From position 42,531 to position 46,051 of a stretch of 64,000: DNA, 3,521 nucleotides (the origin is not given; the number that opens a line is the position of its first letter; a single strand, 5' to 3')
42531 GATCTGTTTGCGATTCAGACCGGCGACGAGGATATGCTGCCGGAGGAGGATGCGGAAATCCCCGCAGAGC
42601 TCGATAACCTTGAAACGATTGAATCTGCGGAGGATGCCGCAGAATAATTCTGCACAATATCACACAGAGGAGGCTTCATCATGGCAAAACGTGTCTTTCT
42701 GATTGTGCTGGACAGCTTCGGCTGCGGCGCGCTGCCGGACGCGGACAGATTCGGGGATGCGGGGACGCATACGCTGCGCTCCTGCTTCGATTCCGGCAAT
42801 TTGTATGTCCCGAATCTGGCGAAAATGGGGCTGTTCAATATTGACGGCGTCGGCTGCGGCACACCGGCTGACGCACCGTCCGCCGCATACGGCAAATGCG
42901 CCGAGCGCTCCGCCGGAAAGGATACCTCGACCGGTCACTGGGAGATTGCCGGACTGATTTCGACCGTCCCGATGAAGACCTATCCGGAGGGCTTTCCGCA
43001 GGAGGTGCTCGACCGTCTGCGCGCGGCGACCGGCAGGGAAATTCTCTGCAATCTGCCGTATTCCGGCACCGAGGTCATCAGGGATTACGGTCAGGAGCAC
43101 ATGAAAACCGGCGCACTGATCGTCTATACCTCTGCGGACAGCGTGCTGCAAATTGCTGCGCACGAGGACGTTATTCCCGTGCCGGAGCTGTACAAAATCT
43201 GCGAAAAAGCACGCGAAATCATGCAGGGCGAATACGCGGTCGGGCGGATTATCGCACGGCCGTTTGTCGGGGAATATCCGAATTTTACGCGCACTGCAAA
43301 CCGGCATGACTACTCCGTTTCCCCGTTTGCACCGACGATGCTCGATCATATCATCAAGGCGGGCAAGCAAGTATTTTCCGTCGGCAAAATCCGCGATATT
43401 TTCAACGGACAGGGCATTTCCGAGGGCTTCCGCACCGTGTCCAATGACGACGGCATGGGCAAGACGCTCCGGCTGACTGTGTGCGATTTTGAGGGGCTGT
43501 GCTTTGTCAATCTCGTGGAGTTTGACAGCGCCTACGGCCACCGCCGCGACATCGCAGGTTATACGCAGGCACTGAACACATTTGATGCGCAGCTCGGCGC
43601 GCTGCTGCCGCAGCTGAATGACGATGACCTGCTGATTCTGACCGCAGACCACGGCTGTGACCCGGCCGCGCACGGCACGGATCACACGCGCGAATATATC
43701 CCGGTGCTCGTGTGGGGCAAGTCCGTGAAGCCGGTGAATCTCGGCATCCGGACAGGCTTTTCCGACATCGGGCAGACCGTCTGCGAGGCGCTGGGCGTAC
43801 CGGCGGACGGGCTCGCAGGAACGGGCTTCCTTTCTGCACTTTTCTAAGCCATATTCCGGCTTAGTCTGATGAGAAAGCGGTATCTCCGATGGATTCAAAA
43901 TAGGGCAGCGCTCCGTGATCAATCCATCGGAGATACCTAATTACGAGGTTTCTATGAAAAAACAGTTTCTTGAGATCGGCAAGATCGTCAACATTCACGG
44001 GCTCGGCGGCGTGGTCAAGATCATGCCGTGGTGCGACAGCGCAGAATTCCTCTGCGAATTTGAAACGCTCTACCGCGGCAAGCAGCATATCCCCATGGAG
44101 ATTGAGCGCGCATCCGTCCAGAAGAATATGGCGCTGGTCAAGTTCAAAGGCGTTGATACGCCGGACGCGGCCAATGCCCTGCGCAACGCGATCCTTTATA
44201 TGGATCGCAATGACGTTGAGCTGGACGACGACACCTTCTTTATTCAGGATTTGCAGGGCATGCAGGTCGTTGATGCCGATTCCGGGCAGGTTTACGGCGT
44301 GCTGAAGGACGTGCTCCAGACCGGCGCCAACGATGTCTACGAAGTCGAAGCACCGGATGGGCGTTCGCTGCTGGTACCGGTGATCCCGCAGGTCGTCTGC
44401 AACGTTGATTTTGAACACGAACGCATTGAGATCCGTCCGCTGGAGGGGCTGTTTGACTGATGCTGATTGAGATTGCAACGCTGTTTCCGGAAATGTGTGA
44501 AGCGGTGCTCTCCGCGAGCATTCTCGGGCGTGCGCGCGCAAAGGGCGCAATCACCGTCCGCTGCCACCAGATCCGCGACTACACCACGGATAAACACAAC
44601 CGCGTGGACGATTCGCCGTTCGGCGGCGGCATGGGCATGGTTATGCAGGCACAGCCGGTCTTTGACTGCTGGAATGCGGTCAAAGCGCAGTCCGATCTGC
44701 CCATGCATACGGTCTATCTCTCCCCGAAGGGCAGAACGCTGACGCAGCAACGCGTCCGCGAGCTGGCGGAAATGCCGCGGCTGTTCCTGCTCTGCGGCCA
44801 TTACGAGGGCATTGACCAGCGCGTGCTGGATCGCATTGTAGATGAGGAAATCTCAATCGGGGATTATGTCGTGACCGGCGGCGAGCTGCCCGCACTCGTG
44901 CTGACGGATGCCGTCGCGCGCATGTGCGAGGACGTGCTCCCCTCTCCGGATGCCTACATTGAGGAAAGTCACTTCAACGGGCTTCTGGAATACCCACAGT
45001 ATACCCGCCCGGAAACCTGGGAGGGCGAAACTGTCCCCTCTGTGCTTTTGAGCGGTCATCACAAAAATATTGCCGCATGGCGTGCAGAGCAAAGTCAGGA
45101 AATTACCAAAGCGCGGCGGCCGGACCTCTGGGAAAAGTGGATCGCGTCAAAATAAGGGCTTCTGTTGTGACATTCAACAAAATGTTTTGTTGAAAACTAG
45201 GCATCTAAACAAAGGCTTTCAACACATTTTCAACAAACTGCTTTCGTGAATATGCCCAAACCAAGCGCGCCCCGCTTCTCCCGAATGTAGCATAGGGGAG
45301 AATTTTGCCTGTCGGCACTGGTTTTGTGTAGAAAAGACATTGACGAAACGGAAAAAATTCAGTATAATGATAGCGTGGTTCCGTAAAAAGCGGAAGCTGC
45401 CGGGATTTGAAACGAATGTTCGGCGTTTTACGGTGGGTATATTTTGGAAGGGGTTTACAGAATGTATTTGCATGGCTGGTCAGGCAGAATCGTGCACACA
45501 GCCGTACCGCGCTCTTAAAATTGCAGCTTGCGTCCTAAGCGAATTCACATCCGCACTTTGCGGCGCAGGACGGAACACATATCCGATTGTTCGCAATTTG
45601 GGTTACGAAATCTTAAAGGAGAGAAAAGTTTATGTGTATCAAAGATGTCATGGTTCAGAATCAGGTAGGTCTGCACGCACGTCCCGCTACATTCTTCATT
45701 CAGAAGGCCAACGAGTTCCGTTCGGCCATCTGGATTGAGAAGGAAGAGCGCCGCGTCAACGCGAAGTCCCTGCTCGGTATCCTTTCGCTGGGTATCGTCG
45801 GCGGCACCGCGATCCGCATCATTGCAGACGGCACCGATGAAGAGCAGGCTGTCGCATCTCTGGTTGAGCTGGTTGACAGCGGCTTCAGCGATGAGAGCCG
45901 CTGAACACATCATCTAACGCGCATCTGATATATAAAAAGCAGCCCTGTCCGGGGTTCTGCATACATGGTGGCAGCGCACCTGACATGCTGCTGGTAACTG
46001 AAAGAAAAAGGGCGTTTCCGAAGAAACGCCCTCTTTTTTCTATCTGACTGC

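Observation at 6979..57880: Gene-oriented structured repeat family: at least ten copies, each starting at or just after a stop codon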

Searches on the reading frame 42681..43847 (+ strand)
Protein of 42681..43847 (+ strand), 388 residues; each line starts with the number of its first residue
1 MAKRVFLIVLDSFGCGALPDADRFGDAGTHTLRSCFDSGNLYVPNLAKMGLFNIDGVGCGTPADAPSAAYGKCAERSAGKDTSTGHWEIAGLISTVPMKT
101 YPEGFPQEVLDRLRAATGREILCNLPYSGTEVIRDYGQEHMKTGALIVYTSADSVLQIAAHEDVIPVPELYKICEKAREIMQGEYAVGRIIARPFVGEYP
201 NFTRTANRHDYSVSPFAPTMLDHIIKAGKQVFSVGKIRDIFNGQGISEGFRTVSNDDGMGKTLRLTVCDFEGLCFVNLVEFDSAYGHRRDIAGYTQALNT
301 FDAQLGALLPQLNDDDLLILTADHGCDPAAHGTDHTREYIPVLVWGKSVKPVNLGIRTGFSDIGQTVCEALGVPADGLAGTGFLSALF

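Call 38: search_protein_families(library=pfam, proteins=[window:42681-43844:+])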
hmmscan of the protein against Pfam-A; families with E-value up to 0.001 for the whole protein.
window:42681-43844:+ (388 aa): 1 family
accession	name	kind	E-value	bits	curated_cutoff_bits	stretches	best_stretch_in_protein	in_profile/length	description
PF01676.23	Metalloenzyme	-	1.7e-39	136.3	24.3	1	3-374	1-251/252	Metalloenzyme superfamily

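Call 48: find_encoding_contigs(protein=window:42681-43847:+, flank=1500, max_places=8)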
Protein window:42681-43847:+ (388 aa): 2 contigs read that carry it; 2 places shown.
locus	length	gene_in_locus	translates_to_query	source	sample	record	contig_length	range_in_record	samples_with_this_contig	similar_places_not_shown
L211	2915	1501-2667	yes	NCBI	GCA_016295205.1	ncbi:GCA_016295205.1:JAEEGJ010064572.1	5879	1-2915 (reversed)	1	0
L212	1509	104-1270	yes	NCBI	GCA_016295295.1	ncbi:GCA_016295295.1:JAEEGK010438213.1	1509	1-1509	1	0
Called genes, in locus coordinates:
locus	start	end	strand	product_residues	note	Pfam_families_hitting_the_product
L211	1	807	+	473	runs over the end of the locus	PF08245:Mur_ligase_M, PF02875:Mur_ligase_C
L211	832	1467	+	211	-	PF04079:SMC_ScpB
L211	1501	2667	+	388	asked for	PF01676:Metalloenzyme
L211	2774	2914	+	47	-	?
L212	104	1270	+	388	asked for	PF01676:Metalloenzyme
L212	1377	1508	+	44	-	?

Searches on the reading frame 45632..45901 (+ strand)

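Call 75: search_protein_families(library=pfam, proteins=[window:45632-45901:+], max_evalue=0.01)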
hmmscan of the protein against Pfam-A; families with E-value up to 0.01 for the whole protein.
window:45632-45901:+ (90 aa): 1 family
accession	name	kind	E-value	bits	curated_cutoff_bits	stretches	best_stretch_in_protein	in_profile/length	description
PF00381.24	PTS-HPr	-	3.5e-29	101.1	23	1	4-82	3-80/81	PTS HPr component phosphorylation site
